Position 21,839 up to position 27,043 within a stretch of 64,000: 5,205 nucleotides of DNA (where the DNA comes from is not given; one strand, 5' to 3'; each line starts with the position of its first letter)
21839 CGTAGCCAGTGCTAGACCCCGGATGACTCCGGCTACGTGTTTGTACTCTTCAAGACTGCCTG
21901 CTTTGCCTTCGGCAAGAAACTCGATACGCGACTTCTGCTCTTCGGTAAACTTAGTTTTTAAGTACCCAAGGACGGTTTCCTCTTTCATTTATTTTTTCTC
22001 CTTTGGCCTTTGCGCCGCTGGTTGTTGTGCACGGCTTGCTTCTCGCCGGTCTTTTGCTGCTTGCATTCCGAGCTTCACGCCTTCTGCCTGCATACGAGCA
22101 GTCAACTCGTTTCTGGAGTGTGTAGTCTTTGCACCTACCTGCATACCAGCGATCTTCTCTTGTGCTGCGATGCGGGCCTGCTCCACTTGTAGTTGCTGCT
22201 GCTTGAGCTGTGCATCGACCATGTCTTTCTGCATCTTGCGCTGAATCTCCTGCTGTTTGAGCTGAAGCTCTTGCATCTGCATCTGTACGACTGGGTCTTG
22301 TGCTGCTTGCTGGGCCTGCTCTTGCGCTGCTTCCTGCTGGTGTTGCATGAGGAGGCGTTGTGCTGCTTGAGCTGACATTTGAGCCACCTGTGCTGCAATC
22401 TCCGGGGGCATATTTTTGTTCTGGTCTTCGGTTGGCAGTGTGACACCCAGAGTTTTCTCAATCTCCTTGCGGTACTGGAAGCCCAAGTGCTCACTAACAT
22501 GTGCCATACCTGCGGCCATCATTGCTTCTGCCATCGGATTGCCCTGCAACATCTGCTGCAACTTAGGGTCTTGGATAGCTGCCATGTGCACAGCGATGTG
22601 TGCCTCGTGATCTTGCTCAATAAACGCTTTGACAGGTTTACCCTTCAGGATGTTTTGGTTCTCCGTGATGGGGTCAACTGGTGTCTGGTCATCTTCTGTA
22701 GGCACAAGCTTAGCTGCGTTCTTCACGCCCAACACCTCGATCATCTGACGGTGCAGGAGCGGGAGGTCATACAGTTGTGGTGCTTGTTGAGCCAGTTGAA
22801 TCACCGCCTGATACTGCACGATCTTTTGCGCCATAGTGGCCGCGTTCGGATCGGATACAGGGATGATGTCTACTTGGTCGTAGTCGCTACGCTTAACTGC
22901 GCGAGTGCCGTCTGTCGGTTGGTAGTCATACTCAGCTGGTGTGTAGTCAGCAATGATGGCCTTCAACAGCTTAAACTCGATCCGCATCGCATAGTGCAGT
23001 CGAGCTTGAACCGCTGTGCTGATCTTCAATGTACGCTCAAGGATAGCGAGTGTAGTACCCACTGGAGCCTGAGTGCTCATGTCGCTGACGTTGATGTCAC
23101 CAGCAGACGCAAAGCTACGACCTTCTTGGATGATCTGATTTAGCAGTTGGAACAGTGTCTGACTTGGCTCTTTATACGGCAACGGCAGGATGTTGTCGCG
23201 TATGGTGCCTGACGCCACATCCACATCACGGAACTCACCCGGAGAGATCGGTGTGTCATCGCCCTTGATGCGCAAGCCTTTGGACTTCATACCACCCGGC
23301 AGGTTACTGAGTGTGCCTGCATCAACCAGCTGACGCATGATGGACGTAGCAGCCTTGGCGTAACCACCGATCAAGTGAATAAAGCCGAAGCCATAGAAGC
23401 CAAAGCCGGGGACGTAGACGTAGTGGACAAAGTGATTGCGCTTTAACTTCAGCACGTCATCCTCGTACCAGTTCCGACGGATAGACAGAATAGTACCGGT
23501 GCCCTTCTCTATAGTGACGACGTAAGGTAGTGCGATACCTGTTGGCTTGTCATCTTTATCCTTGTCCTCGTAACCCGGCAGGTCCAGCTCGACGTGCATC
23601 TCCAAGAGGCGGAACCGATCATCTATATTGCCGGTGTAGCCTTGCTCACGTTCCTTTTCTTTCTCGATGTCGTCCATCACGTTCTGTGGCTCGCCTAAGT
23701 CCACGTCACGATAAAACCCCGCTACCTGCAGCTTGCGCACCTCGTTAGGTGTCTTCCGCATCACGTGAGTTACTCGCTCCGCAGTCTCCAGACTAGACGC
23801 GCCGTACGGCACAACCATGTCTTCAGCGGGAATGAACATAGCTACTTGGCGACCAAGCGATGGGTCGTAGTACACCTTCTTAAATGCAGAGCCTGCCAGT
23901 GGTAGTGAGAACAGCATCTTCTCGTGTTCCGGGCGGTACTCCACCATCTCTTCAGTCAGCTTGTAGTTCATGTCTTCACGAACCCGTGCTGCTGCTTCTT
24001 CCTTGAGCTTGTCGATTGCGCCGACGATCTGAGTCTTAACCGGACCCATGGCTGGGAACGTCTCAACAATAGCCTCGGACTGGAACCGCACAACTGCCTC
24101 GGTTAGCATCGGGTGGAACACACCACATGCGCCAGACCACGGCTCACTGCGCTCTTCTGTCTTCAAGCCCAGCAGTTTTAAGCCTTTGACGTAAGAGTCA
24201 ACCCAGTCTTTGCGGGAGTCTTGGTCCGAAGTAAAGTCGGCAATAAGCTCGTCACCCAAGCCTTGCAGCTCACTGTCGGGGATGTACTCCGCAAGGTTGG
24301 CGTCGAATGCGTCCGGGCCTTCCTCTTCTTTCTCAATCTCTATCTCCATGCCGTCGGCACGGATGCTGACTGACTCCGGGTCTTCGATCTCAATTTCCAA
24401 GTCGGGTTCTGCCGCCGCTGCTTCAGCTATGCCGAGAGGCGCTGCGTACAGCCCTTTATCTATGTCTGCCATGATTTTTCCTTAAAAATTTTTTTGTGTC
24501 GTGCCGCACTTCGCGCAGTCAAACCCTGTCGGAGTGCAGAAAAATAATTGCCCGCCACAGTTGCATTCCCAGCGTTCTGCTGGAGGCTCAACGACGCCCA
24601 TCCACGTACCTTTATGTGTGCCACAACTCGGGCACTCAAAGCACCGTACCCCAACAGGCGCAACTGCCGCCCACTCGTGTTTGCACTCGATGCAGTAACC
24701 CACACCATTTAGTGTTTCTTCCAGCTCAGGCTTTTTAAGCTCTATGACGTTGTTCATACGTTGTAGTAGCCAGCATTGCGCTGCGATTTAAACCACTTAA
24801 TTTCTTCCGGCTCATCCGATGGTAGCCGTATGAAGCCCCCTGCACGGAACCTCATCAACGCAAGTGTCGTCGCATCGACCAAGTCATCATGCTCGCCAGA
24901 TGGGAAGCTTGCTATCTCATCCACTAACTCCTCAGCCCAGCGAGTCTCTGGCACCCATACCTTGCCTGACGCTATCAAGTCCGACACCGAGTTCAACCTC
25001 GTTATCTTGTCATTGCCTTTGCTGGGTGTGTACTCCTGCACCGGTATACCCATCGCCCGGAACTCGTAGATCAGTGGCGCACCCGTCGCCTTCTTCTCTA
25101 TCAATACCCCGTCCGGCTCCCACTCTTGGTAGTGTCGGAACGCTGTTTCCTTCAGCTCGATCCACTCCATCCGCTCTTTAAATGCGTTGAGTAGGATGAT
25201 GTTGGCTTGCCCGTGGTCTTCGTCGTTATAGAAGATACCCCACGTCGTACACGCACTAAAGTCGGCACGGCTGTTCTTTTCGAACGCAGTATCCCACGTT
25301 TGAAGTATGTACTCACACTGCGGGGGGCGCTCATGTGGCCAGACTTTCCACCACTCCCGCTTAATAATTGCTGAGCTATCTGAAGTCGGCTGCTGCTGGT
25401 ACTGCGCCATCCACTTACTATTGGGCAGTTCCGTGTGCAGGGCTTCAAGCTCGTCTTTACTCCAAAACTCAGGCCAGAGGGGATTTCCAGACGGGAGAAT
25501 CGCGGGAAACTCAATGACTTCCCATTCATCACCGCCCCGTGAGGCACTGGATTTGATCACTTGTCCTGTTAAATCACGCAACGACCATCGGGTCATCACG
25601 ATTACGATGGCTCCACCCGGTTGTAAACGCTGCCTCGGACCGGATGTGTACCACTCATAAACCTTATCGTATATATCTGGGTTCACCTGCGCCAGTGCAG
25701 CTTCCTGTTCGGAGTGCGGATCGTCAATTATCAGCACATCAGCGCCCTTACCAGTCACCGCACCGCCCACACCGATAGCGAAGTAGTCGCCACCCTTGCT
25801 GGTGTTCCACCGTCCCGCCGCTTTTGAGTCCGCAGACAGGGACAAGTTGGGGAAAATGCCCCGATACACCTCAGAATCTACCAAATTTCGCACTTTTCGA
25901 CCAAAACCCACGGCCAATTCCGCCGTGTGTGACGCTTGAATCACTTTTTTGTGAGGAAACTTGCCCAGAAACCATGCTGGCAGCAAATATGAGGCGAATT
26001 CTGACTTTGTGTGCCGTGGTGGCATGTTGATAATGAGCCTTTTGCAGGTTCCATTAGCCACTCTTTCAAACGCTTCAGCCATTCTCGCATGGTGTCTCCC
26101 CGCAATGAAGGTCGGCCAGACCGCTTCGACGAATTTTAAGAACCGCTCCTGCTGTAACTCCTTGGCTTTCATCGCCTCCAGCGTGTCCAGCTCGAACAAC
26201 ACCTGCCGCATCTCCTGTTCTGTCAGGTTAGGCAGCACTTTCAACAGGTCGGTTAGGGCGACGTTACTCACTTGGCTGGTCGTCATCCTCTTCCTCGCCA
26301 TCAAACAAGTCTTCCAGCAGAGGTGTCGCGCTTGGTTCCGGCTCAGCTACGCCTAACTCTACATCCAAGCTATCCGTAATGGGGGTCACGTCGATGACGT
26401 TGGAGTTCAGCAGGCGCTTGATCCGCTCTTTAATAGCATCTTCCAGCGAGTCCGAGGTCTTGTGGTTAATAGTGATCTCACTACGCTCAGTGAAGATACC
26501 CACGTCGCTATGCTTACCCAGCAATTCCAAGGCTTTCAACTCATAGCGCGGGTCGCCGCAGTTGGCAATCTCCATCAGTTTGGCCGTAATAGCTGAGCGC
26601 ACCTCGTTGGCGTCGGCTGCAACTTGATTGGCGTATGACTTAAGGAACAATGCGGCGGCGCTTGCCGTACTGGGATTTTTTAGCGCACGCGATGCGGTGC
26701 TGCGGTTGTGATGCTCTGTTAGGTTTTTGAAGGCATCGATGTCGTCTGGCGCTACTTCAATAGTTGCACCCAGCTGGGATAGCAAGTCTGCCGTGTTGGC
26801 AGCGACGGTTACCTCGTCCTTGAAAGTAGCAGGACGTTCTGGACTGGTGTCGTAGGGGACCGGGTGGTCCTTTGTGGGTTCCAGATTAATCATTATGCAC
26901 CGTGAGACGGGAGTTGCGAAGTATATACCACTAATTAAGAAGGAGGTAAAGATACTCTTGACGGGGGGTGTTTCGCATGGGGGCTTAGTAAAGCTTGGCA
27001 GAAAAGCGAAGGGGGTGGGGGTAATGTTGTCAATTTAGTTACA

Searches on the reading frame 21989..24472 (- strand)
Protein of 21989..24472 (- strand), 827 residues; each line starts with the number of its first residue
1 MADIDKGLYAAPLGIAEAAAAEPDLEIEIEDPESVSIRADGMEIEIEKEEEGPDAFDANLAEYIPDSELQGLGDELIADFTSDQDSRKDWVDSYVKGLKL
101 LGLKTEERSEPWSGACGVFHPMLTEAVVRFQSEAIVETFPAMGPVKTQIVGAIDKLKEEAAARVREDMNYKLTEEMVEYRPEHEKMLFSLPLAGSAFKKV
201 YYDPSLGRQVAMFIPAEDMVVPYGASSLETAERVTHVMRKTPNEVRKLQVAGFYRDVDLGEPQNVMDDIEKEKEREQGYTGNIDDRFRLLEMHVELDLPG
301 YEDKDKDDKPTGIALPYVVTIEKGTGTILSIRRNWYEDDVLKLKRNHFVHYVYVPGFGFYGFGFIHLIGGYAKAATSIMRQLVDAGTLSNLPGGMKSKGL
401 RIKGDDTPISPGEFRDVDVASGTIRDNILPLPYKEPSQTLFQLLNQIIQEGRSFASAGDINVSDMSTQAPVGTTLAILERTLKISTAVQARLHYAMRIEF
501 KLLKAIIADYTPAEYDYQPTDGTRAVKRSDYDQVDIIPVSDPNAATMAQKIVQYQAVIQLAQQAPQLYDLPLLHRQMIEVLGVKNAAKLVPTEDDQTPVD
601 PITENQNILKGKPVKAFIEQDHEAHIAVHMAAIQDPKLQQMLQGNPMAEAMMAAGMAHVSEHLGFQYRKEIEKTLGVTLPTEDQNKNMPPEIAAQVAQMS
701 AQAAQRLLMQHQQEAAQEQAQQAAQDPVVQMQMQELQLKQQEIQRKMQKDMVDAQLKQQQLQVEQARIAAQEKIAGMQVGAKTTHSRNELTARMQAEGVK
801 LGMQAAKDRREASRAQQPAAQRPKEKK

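Call 67: search_protein_families(library=phrogs, proteins=[window:21989-24472:-], max_evalue=0.001)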
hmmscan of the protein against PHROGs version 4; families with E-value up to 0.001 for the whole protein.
window:21989-24472:- (827 aa): 2 families
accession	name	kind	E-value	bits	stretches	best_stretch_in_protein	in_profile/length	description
phrog_1216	-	head and packaging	3.6e-32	112.8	1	96-635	134-636/714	portal protein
phrog_332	-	connector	3.5e-06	26.7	1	159-606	105-521/560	head-tail adaptor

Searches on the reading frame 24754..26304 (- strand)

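Call 67: search_protein_families(library=phrogs, proteins=[window:24754-26304:-], max_evalue=0.001)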
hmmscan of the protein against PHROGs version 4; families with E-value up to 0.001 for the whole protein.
window:24754-26304:- (516 aa): 6 families
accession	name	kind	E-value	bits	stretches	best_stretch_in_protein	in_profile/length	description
phrog_38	-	head and packaging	1.5e-107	362.2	1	42-493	255-710/760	terminase large subunit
phrog_4758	-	head and packaging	6.2e-61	206.8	1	40-271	5-238/243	terminase large subunit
phrog_5573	-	head and packaging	5.1e-40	138.5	1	258-484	9-232/250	terminase large subunit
phrog_30251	-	head and packaging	1.3e-29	104.1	1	47-389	13-355/799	terminase large subunit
phrog_979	-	head and packaging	2.3e-11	44.1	1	312-495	414-608/642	terminase large subunit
phrog_12171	-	head and packaging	1.7e-07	32.3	1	430-483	39-92/110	terminase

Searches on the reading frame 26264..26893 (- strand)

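Call 67: search_protein_families(library=phrogs, proteins=[window:26264-26893:-], max_evalue=0.001)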
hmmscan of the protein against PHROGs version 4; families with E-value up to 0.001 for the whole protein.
window:26264-26893:- (209 aa): 1 family
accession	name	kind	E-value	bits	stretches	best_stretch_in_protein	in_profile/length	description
phrog_51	-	head and packaging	0.00033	21.5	1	63-159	121-239/261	terminase small subunit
